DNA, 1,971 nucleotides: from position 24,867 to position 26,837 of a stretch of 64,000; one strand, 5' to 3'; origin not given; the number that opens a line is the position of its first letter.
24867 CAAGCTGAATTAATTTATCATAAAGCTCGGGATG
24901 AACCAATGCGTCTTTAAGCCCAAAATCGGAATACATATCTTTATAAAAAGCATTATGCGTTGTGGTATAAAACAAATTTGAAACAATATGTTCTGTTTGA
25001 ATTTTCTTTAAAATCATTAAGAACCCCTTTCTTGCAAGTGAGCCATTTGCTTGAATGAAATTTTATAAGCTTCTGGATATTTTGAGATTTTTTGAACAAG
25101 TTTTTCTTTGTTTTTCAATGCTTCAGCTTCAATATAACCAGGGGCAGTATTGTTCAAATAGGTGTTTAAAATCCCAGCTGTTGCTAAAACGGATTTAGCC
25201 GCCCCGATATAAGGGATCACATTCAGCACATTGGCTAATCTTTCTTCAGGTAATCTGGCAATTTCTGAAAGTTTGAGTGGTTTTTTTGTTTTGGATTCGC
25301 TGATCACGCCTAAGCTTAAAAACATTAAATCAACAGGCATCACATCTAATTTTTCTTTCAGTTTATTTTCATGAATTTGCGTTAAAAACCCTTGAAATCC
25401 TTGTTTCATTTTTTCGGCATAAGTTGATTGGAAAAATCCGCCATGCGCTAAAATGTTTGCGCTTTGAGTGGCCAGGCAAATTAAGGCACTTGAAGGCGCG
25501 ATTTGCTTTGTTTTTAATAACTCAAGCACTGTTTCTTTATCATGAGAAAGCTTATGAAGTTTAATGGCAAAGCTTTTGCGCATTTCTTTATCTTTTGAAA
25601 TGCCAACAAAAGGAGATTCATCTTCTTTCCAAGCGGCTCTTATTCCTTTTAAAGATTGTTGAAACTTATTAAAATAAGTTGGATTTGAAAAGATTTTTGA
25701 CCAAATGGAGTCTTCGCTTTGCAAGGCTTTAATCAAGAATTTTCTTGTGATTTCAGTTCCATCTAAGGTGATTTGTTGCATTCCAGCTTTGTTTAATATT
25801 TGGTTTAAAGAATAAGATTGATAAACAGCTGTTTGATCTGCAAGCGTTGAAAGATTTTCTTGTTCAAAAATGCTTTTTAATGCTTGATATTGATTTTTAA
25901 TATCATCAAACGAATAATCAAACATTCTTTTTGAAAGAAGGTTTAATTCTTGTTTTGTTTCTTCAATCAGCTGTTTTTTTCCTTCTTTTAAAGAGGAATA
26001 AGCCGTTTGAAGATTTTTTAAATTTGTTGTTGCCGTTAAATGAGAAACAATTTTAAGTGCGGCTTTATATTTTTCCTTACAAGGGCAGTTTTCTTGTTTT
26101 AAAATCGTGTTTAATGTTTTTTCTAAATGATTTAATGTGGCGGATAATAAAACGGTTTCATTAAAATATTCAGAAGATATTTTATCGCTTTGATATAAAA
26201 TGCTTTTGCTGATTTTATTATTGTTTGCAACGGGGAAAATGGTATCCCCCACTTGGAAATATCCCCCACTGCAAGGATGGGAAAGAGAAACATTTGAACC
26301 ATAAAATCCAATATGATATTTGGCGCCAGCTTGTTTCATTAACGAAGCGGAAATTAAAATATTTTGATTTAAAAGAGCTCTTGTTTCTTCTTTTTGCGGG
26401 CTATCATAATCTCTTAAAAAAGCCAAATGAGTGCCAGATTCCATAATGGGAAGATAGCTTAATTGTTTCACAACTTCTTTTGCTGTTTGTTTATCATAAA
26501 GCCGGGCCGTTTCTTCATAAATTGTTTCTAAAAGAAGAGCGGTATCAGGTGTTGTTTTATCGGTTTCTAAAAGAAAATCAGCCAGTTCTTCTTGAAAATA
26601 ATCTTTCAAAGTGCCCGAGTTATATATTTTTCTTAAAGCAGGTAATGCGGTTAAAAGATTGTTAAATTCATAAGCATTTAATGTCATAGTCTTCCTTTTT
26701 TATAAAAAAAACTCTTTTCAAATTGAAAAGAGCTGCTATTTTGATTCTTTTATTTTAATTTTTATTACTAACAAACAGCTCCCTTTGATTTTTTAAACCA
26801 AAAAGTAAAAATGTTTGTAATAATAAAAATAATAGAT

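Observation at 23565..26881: Three matching promoter-leader-terminator modules gate every transcription unit of a five-gene cluster (candidate attenuator or riboswitch-like RNA family)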

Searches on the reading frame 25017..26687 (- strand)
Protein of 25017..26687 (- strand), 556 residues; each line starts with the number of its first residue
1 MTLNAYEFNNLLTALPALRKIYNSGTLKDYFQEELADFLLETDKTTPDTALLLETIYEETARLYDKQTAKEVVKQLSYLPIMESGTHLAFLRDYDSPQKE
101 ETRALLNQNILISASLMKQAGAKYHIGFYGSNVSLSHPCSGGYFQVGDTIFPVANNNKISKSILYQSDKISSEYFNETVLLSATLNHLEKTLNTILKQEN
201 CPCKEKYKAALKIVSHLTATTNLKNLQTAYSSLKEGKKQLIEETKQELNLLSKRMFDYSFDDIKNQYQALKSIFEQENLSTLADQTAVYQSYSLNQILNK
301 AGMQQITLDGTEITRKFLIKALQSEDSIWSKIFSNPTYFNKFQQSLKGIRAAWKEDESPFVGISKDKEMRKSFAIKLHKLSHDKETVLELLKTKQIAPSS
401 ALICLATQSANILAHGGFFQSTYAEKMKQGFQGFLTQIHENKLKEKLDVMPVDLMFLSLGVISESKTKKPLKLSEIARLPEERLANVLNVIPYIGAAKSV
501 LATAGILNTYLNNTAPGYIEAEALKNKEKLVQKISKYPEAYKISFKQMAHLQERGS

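Call 6: search_protein_families(library=pfam, proteins=[window:25017-26687:-], max_evalue=0.01)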
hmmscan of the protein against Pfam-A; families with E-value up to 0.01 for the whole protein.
window:25017-26687:- (556 aa): 0 families

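Call 10: find_homologous_proteins(query=window:25017-26687:-)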
Query window:25017-26687:- (556 aa): 45 proteins with E <= 0.001 among 8000 candidates.
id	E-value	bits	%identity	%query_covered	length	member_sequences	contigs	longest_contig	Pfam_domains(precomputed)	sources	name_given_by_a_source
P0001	0.0e+0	1207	100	100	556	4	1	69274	-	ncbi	-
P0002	3.5e-256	869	70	99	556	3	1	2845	-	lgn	-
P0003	7.1e-240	815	70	96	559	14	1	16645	-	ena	-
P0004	6.0e-216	736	63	97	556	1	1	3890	-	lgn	-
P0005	1.6e-201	688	61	97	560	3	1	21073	-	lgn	-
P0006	3.4e-180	618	56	94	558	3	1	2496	-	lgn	-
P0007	4.9e-178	611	53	98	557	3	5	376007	-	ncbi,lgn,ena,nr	ncbi:MAG: hypothetical protein IJY92_00200 [Alphaproteobacteria bacterium]|nr:hypothetical protein [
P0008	7.1e-178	610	53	98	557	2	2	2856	-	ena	-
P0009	2.5e-177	608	54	98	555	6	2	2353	-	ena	-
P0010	1.9e-176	606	53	98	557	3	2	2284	-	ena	-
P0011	2.5e-171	589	51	100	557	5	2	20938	-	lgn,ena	-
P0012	2.7e-136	473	43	95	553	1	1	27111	-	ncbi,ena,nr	ncbi:MAG: hypothetical protein IKQ99_01875 [Alphaproteobacteria bacterium]|nr:hypothetical protein [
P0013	1.2e-134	468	45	92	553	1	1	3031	-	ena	-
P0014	1.9e-133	464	43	98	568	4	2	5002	-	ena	-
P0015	2.0e-133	464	42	96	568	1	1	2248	-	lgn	-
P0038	7.8e-122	425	41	92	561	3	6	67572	-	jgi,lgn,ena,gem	-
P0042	4.6e-109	383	41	92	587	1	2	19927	-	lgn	-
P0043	8.9e-104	366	39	93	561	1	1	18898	-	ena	-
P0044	1.2e-94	336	39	92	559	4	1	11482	-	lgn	-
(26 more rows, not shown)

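Call 13: find_related_loci(query=A2, collection=genome_contigs, flank=4000)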
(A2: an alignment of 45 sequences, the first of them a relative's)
Query A2 (556 aa) in genome_contigs; peptide patterns used: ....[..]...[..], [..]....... (x = any residue, [..] = any of these).
206 stretches matched a pattern; 16 encode a relative of the query (tblastn E <= 1e-3); 16 distinct loci.
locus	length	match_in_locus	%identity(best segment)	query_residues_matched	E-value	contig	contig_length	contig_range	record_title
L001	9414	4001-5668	96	1-556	0e+0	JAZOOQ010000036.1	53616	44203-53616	MAG: Alphaproteobacteria bacterium isolate T1900045627_YK20190321.MAGScoT_cleanbin_000013 SGB_8036_k141_839895, whole ge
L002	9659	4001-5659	70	1-553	0e+0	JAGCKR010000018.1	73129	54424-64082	MAG: Alphaproteobacteria bacterium isolate RGIG9879 Yak_Rectum-4__c149889, whole genome shotgun sequence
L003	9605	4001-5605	70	1-535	0e+0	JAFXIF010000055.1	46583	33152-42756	MAG: Alphaproteobacteria bacterium isolate RGIG6438 Sheep_Rectum.Co__c2812872, whole genome shotgun sequence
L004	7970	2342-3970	55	8-551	0e+0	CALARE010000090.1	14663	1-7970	MAG TPA_asm: uncultured Alphaproteobacteria bacterium isolate SRR6425825_bin.103_CONCOCT_v1.1_MAG genome assembly, conti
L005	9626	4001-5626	53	1-543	0e+0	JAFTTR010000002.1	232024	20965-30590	MAG: Alphaproteobacteria bacterium isolate RGIG4140 Roe_deer_Colon-1__c82854, whole genome shotgun sequence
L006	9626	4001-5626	52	1-543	0e+0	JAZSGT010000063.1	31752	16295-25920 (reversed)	MAG: Alphaproteobacteria bacterium isolate T1900044577_TS20190043.MAGScoT_cleanbin_000024 SGB_515_k141_198135, whole gen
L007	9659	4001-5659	51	1-554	0e+0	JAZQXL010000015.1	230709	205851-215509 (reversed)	MAG: Alphaproteobacteria bacterium isolate T1900045162_TC20190156.MAGScoT_cleanbin_000005 SGB_5084_k141_2370977, whole g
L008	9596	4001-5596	43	11-539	3e-146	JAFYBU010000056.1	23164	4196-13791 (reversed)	MAG: Alphaproteobacteria bacterium isolate RGIG6947 Sheep_Rumen.Co__c2857503, whole genome shotgun sequence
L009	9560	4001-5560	43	11-528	8e-143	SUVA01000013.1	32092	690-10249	MAG: Alphaproteobacteria bacterium isolate SIG60 NODE_28990_length_32092_cov_3.485781, whole genome shotgun sequence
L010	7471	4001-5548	44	11-524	1e-141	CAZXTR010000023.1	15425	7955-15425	MAG TPA_asm: uncultured Lactobacillales bacterium isolate SRP263991_co3_209 genome assembly, contig: NODE_4431_length_15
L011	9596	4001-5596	42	10-535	5e-140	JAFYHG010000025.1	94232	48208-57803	MAG: Alphaproteobacteria bacterium isolate RGIG7089 Sheep_Rumen.Co__c3366525, whole genome shotgun sequence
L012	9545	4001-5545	42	11-523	3e-135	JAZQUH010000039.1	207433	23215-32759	MAG: Alphaproteobacteria bacterium isolate T1900045181_TC20190177.MAGScoT_cleanbin_000009 SGB_5241_k141_1734625, whole g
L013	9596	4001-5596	42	11-539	4e-135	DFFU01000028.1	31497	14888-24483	MAG TPA_asm: Alphaproteobacteria bacterium UBA3768 UBA3768_contig_146395, whole genome shotgun sequence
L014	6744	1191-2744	42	11-526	4e-133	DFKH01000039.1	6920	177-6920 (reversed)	MAG TPA_asm: Alphaproteobacteria bacterium UBA3650 UBA3650_contig_452246, whole genome shotgun sequence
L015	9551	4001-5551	43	11-525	1e-141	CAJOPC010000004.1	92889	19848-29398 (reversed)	uncultured Alphaproteobacteria bacterium isolate Rumen_Coassembly_mag_2400 genome assembly, contig: k87_1091636, whole g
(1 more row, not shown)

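Call 22: find_related_loci(query=A2, collection=metagenome_contigs, flank=3500)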
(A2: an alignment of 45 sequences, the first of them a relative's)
Query A2 (556 aa) in metagenome_contigs; peptide patterns used: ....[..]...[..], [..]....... (x = any residue, [..] = any of these).
292 stretches matched a pattern; 3 encode a relative of the query (tblastn E <= 1e-3); 3 distinct loci.
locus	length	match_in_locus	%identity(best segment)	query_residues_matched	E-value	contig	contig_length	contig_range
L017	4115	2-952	66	237-553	9e-145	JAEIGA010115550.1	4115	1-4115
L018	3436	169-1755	41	11-536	1e-139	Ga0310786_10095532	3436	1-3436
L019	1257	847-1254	45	11-148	2e-32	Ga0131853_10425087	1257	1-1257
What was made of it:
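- Tried and rejected: Metagenome scan for more 556-aa homologues (call 22).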

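Call 24: find_encoding_contigs(protein=P0005, flank=4000, max_places=1)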
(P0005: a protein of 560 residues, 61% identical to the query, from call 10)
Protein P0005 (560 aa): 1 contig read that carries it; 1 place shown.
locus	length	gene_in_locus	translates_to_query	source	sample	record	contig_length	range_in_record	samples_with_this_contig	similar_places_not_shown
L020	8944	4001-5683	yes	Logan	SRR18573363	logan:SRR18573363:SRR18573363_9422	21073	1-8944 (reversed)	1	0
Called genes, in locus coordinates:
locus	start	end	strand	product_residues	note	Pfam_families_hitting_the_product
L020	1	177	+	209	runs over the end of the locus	-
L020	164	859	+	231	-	-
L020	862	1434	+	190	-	-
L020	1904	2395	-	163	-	PF12796:Ank_2 (weak), PF13637:Ank_4 (faint), PF13857:Ank_5 (faint)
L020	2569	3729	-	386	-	PF00753:Lactamase_B, PF19583:ODP, PF12724:Flavodoxin_5 (weak)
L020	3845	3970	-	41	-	-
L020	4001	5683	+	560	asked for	-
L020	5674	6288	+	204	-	PF01427:Peptidase_M15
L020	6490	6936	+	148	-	-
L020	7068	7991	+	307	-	PF00583:Acetyltransf_1 (weak)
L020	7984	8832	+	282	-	PF24827:AstE_AspA_cat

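Call 25: find_encoding_contigs(protein=P0038, flank=4000, max_places=1)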
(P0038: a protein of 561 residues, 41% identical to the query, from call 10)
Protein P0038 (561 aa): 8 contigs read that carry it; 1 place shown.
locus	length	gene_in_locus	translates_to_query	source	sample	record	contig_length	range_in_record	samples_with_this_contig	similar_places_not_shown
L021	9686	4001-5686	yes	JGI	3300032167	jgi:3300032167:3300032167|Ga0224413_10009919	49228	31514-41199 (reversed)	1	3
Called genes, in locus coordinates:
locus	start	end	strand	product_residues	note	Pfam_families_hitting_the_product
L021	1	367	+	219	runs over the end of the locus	-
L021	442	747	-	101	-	-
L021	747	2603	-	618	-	PF03906:Phage_T7_tail (faint)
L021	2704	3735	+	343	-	PF01501:Glyco_transf_8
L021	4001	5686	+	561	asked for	-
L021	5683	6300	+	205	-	PF01427:Peptidase_M15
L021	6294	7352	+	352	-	PF01168:Ala_racemase_N, PF00842:Ala_racemase_C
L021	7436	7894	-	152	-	-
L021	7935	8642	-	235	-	PF05170:AsmA, PF05359:DUF748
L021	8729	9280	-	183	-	PF03358:FMN_red, PF12682:Flavodoxin_4, PF12724:Flavodoxin_5 (faint)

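Call 26: find_encoding_contigs(protein=P0042, flank=4000, max_places=1)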
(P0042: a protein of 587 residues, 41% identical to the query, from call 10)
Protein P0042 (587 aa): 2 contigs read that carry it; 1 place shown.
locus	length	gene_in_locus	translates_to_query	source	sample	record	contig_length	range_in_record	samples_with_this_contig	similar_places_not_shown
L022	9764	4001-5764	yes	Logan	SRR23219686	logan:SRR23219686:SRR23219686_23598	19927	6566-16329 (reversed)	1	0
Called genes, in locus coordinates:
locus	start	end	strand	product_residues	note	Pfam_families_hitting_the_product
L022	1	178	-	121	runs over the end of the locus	-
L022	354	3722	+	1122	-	PF07690:MFS_1, PF01553:Acyltransferase, PF00501:AMP-binding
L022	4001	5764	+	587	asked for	-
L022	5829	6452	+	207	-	PF01427:Peptidase_M15 (weak)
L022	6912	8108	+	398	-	PF05036:SPOR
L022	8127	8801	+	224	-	PF02163:Peptidase_M50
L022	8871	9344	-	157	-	PF00692:dUTPase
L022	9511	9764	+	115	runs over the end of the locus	PF02699:YajC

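Call 27: find_encoding_contigs(protein=P0043, flank=4000, max_places=1)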
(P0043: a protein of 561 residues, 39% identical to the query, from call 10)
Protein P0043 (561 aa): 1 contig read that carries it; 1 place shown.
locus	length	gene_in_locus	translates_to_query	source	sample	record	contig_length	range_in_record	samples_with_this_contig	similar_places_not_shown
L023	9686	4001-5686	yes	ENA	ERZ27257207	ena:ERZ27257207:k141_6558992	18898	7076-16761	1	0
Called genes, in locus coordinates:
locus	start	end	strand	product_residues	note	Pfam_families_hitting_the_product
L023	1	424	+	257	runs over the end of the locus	PF02405:MlaE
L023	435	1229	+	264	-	PF00005:ABC_tran, PF13304:AAA_21 (faint)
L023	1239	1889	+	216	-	-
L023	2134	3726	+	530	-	-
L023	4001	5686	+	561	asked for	-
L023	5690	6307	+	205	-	PF01427:Peptidase_M15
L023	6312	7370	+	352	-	PF01168:Ala_racemase_N, PF00842:Ala_racemase_C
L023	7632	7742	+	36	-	-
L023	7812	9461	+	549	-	-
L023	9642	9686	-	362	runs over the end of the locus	-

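Call 28: find_encoding_contigs(protein=P0044, flank=4000, max_places=1)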
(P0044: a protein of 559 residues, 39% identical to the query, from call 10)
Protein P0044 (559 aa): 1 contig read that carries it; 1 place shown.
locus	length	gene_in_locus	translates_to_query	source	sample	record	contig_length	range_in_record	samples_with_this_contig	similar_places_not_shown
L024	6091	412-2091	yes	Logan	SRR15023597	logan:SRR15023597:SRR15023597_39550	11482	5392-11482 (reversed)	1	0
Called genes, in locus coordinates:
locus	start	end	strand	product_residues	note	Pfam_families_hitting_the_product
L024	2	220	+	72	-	?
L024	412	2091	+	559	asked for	-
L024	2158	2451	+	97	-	-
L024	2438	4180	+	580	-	PF03717:PBP_dimer (weak), PF00905:Transpeptidase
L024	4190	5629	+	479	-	PF01225:Mur_ligase, PF08245:Mur_ligase_M, PF02875:Mur_ligase_C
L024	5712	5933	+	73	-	PF08281:Sigma70_r4_2 (weak), PF00196:GerE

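Call 31: search_solved_structures(query=A2, max_evalue=1)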
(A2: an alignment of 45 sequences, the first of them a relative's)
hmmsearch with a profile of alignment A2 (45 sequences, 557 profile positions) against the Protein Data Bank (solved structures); distinct sequences matched with E-value up to 1: 0.

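Call 32: search_protein_families(library=ncbifam, proteins=[window:25017-26687:-], max_evalue=0.01)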
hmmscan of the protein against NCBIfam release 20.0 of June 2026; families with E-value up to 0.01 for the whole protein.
window:25017-26687:- (556 aa): 0 families
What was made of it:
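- Tried and rejected: Pfam, NCBIfam and a PDB sequence search gave nothing for the 556-aa protein (calls 6, 31, 32).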

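Call 37: predict_structure(alignment_id=A2)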
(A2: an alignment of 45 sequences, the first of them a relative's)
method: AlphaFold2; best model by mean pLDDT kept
length: 556 residues; sequences in the alignment: 45
mean_pLDDT: 87.8   pTM: 0.87
mean pLDDT of the five models: 87.8, 86.1, 85.8, 84.7, 83.9
residues with pLDDT >= 90: 327; 70-90: 185; 50-70: 22; < 50: 22
segments of 3 or more residues with pLDDT < 50: 535-556
pLDDT, mean of each block of 10 residues (from residue 1): 83 87 94 92 86 98 97 96 72 79 84 93 92 80 89 89 91 94 97 93 93 95 92 97 96 91 95 93 92 90 92 97 97 97 88 88 87 93 97 95 93 75 82 96 92 79 83 87 89 92 87 83 82 48 44 43
secondary structure, 60 per line:
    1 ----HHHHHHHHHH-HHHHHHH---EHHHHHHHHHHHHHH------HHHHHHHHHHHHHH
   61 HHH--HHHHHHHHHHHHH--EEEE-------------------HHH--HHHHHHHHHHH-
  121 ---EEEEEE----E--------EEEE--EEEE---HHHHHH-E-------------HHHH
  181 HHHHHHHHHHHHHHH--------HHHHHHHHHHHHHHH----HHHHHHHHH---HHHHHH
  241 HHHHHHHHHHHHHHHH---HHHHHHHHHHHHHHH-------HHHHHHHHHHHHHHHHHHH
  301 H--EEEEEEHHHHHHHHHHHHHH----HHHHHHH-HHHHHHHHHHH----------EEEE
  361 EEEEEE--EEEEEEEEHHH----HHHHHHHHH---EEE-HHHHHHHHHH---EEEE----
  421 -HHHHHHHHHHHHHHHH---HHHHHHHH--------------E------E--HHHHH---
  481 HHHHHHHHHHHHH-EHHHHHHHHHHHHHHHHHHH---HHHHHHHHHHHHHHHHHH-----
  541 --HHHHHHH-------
elements in order: H5-14 H16-22 H27-40 H47-63 H66-78 E81-84 H109-119 E124-129 E143-146 E149-152 H156-161 H177-195 H204-218 H223-231 H235-256 H260-274 H282-301 E304-309 H310-323 H328-334 H336-346 E357-366 E369-376 H384-392 E396-398 H400-409 E413-416 H422-437 H441-448 H473-477 H481-493 H496-514 H518-535 H543-549

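Call 40: fold_search(model_id=the predicted structure, library=pdb)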
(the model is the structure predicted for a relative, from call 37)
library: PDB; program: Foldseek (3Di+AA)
matches with E <= 10: 155; with E <= 0.001: 0
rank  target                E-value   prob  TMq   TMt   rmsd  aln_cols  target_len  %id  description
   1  4wbd                  8.2e-03  0.99  0.37  0.38  18.7       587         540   10  The crystal structure of BshC from Bacillus subtilis complexed with citrate and ADP (released 2014-12-31)
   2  9jhq                  2.1e-01  0.08  0.09  0.07  25.8       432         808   11  Crystal structure of GodF, a post-translational modification enzyme involved in the biosynthesis of goadsporin (released 2025-09-10)
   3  6pe4_Q                5.7e-01  0.08  0.09  0.12  20.1       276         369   12  Yeast Vo motor in complex with 1 VopQ molecule (released 2020-05-20)
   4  9h3i_B                6.6e-01  0.05  0.09  0.11  27.2       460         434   10  trans-aconitate decarboxylase Tad1- wild type (released 2025-03-19)
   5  3r6y_E                7.5e-01  0.05  0.09  0.12  25.5       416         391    7  Crystal structure of chymotrypsin-treated aspartase from Bacillus sp. YM55-1 (released 2011-07-13)
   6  2xgj_B                7.5e-01  0.03  0.09  0.07  26.2       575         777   11  Structure of Mtr4, a DExH helicase involved in nuclear RNA processing and surveillance (released 2010-06-23)
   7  9lm7_B                7.9e-01  0.06  0.09  0.12  19.9       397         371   11  Crystal structrue of bvFP-Pr1-88.4 (released 2026-01-28)
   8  8ddx_D                9.8e-01  0.04  0.08  0.05  24.6       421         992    8  cryo-EM structure of TRPM3 ion channel in complex with Gbg in the presence of PIP2, tethered by ALFA-nanobody (released 2022-11-02)
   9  4bxh_A                1.1e+00  0.02  0.09  0.06  32.0       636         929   11  Resolving the activation site of positive regulators in plant phosphoenolpyruvate carboxylase (released 2013-10-02)
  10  7rmy                  1.2e+00  0.06  0.08  0.15  22.9       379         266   13  De Novo designed tunable protein pockets, D_3-337 (released 2022-08-03)
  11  7x1g_A                1.2e+00  0.02  0.09  0.08  27.9       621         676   10  Cryo-EM structure of human BTR1 in the inward-facing state at pH 5.5 (released 2023-10-04)
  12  6w1w_B                1.3e+00  0.02  0.08  0.10  30.6       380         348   12  Crystal Structure of Motility Associated Killing Factor B from Vibrio cholerae (released 2020-03-25)
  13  7a27_GGG              1.4e+00  0.02  0.08  0.11  28.7       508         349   11  Structure of soluble SmhA crystal form 2 of the tripartite alpha-pore forming toxin, Smh, from Serratia marcescens. (released 2021-03-31)
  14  3o1i_B                1.6e+00  0.04  0.07  0.14  28.2       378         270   12  Crystal Structure of the TorS sensor domain - TorT complex in the absence of ligand (released 2011-12-21)
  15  9h3i_A                1.6e+00  0.03  0.09  0.11  30.9       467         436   10  trans-aconitate decarboxylase Tad1- wild type (released 2025-03-19)
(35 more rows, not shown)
